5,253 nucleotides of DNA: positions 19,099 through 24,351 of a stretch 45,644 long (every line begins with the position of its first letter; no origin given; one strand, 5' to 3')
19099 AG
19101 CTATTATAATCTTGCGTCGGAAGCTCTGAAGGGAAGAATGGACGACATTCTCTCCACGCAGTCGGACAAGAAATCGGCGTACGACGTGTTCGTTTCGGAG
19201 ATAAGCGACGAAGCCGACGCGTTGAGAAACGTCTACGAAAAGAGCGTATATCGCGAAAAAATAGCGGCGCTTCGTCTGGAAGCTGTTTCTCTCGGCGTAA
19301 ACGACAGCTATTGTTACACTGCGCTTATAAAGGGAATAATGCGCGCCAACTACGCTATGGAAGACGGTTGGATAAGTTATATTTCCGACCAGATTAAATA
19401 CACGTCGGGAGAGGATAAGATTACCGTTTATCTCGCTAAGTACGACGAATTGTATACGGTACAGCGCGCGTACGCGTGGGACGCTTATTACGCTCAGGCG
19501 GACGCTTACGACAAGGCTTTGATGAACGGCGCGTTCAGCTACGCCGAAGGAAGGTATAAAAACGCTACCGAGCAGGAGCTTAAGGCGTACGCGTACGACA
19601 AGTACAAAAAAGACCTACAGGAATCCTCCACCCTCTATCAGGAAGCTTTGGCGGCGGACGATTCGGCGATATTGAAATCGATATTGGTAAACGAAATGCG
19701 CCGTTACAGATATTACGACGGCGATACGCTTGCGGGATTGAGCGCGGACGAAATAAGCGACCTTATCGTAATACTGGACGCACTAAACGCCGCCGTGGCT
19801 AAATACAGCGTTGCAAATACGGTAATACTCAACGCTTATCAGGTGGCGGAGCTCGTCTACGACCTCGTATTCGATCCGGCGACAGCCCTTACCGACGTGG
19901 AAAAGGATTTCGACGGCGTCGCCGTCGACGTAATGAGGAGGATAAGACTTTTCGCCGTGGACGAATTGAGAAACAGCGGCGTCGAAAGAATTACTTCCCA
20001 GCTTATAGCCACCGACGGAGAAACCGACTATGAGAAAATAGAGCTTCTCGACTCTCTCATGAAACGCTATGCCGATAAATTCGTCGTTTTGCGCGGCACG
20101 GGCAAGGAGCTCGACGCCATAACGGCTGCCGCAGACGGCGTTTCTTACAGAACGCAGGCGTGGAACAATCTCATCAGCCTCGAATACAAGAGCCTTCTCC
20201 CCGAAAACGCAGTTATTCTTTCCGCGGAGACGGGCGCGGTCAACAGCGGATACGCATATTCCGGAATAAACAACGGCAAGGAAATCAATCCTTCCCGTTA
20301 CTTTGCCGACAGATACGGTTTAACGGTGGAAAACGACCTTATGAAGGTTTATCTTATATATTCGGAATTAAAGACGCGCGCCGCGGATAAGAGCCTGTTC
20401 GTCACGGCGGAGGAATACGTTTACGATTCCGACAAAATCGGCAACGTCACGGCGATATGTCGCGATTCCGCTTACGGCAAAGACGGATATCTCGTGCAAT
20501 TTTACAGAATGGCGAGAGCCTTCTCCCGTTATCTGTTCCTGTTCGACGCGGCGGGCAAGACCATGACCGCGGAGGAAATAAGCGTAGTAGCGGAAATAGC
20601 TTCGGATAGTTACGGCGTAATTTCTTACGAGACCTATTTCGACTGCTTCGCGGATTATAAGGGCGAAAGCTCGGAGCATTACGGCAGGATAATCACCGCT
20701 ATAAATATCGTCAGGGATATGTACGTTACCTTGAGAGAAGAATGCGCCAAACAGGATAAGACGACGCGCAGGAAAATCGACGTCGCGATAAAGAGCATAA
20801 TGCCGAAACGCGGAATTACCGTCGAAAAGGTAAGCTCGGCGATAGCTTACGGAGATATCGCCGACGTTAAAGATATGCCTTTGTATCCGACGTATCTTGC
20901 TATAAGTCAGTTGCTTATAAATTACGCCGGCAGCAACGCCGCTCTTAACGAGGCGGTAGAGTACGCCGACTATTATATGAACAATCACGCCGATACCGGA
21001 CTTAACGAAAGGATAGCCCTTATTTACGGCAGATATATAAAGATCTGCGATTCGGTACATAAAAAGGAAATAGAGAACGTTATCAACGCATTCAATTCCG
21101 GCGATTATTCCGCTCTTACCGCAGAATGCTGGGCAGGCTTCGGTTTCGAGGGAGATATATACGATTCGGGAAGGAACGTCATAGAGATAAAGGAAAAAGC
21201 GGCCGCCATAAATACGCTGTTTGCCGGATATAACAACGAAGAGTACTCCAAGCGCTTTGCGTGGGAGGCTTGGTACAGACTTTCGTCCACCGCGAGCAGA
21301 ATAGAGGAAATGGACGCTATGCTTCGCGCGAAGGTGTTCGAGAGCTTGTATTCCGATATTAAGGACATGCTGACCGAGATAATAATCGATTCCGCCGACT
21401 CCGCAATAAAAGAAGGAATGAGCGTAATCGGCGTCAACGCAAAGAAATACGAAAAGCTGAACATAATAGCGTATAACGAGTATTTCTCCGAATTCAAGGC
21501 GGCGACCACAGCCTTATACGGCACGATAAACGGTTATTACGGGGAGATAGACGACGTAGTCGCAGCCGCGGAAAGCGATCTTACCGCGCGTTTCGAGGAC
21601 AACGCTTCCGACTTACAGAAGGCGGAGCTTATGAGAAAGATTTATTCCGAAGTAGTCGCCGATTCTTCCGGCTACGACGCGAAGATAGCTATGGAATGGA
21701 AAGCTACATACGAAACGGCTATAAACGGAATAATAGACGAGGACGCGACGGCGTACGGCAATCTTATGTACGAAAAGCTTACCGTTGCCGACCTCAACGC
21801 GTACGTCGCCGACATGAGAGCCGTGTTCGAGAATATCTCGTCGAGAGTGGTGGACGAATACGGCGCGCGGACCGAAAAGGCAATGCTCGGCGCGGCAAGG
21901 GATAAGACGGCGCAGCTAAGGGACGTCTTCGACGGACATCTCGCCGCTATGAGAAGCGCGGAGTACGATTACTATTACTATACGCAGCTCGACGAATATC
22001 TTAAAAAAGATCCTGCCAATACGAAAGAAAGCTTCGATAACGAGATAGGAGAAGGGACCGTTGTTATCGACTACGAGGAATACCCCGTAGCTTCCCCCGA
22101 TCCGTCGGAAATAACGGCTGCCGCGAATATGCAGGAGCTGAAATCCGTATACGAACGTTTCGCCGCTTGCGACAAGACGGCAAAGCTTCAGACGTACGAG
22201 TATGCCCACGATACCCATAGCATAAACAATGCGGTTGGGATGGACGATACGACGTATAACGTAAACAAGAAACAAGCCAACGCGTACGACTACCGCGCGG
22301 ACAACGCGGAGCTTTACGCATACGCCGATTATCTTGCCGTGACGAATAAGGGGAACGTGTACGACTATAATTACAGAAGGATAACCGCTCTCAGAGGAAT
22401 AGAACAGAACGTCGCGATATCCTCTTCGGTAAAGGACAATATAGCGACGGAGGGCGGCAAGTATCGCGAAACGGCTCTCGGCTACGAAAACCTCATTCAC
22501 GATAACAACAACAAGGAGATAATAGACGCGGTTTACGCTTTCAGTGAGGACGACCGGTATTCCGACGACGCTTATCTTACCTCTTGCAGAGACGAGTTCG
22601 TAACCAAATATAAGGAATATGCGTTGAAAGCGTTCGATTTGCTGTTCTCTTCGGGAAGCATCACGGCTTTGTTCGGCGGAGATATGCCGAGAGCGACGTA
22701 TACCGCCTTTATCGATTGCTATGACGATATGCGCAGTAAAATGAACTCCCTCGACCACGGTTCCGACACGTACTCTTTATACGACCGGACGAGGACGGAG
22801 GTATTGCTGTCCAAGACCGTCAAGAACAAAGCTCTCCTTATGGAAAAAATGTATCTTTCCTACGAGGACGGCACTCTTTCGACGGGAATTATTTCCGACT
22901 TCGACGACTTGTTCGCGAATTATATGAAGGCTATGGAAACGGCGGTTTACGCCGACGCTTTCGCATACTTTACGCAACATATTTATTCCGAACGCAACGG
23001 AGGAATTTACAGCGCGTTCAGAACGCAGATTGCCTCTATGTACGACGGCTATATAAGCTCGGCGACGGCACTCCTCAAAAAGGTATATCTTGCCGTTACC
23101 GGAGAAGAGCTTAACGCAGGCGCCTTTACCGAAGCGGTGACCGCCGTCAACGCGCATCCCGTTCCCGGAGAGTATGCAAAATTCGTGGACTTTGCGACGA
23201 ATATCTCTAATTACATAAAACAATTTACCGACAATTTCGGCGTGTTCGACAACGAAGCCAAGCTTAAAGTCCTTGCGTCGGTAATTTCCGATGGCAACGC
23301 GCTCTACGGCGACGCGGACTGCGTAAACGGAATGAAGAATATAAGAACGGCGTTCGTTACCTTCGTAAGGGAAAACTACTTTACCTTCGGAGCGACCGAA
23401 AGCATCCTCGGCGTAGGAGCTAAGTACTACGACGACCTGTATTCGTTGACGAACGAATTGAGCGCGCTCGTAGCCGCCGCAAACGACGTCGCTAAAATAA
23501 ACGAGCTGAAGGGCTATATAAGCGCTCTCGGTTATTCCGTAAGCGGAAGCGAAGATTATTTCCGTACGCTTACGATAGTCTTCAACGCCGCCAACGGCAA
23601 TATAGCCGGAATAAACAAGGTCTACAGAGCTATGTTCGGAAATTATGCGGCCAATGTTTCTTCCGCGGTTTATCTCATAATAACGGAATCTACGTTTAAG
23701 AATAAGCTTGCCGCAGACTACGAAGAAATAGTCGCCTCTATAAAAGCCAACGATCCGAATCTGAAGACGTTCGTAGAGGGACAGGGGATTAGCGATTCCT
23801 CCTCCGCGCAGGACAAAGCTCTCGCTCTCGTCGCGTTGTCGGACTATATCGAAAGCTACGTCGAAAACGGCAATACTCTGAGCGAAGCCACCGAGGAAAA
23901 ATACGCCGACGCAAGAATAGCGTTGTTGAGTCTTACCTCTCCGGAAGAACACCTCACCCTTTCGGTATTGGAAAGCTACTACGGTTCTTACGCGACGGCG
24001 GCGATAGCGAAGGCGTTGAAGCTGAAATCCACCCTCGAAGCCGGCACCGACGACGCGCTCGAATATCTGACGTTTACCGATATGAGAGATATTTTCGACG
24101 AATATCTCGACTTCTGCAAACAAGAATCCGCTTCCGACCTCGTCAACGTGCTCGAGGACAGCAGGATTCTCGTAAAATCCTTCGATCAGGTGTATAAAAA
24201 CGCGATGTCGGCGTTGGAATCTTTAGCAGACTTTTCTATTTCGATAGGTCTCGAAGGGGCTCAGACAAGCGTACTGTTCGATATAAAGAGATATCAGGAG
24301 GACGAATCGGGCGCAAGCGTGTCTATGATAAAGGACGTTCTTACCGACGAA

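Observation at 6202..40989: One 34.8-kb gene encoding an 11,595-aa predicted lipoprotein with almost no recognisable domains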

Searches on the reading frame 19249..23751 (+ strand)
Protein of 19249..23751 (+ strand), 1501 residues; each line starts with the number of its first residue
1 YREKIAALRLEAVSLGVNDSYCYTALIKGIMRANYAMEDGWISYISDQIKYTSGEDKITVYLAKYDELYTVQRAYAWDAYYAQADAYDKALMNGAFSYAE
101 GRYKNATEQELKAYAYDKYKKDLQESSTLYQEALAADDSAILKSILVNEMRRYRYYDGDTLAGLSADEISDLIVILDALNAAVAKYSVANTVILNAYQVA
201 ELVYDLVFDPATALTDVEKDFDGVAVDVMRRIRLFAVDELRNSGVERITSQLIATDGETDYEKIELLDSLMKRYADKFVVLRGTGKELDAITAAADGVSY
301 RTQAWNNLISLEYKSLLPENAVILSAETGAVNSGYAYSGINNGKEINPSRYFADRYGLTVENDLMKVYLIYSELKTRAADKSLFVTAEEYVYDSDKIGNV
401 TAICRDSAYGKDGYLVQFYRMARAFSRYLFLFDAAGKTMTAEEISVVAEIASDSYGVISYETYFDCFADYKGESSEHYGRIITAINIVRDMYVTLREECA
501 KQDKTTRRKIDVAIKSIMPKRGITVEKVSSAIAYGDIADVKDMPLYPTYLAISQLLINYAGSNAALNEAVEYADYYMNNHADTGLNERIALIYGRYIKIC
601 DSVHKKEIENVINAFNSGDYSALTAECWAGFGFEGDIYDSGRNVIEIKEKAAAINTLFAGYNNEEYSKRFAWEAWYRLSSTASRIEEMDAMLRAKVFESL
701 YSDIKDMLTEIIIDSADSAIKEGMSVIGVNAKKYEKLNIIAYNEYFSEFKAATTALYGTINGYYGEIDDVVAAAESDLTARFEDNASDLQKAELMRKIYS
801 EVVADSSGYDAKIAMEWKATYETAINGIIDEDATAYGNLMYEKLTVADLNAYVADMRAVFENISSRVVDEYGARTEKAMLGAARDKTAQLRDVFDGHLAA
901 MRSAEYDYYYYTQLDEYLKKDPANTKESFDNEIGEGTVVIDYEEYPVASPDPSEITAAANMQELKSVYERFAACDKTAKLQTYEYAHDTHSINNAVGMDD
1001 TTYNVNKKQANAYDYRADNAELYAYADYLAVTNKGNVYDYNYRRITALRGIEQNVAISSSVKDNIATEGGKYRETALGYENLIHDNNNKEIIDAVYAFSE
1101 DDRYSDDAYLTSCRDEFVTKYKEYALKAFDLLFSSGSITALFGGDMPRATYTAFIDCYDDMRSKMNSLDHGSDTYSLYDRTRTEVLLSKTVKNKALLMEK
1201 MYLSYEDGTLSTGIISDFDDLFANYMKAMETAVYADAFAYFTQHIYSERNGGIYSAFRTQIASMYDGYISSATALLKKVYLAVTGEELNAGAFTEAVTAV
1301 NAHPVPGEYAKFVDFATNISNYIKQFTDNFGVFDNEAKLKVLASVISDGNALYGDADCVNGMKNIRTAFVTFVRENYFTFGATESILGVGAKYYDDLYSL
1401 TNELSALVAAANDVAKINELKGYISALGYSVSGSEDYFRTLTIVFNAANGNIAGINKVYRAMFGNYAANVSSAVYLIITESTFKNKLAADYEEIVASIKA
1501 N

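Call 89: find_homologous_proteins(query=window:19249-23751:+, max_evalue=0.001)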
Query window:19249-23751:+: 8000 candidates shared short words with the query, none scored E <= 0.001.

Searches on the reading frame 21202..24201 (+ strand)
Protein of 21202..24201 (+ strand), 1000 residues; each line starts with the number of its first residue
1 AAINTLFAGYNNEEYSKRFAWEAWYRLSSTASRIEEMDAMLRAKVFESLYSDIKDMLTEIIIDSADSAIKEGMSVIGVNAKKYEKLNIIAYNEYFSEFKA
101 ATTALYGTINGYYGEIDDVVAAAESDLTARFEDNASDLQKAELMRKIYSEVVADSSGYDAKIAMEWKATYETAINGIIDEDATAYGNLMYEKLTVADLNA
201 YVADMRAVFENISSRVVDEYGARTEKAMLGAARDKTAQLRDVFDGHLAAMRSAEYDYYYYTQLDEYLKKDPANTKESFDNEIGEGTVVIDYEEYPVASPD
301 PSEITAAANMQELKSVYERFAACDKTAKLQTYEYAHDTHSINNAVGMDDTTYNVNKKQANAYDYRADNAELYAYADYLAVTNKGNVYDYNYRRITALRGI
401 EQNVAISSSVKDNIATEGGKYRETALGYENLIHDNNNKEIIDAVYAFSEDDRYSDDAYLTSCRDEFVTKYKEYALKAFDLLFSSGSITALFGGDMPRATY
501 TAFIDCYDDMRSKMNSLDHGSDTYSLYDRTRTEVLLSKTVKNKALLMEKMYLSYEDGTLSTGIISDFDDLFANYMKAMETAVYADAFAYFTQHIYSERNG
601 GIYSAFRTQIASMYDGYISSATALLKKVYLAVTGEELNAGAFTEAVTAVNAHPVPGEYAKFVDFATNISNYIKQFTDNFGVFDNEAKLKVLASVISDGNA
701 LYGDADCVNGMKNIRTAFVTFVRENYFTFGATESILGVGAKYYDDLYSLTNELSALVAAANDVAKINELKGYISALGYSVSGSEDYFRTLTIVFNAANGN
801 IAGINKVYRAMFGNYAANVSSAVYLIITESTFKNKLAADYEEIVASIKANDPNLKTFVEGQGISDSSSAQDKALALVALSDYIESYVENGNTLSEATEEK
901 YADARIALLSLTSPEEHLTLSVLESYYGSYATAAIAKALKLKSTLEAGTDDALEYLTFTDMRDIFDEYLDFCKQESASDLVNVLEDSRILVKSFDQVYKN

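Call 8: search_protein_families(library=pfam, max_evalue=0.01, proteins=[window:21202-24201:+])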
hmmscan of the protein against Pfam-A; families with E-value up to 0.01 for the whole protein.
window:21202-24201:+ (1000 aa): 1 family
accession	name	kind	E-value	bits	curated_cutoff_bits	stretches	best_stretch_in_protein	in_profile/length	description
PF24406.1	nSTAND_NTPase4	-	0.0068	16.9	27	1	955-998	2-46/58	Novel STAND NTPase 4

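Call 29: search_protein_families(library=ncbifam, max_evalue=0.01, proteins=[window:21202-24201:+])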
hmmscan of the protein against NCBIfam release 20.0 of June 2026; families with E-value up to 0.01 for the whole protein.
window:21202-24201:+ (1000 aa): 0 families
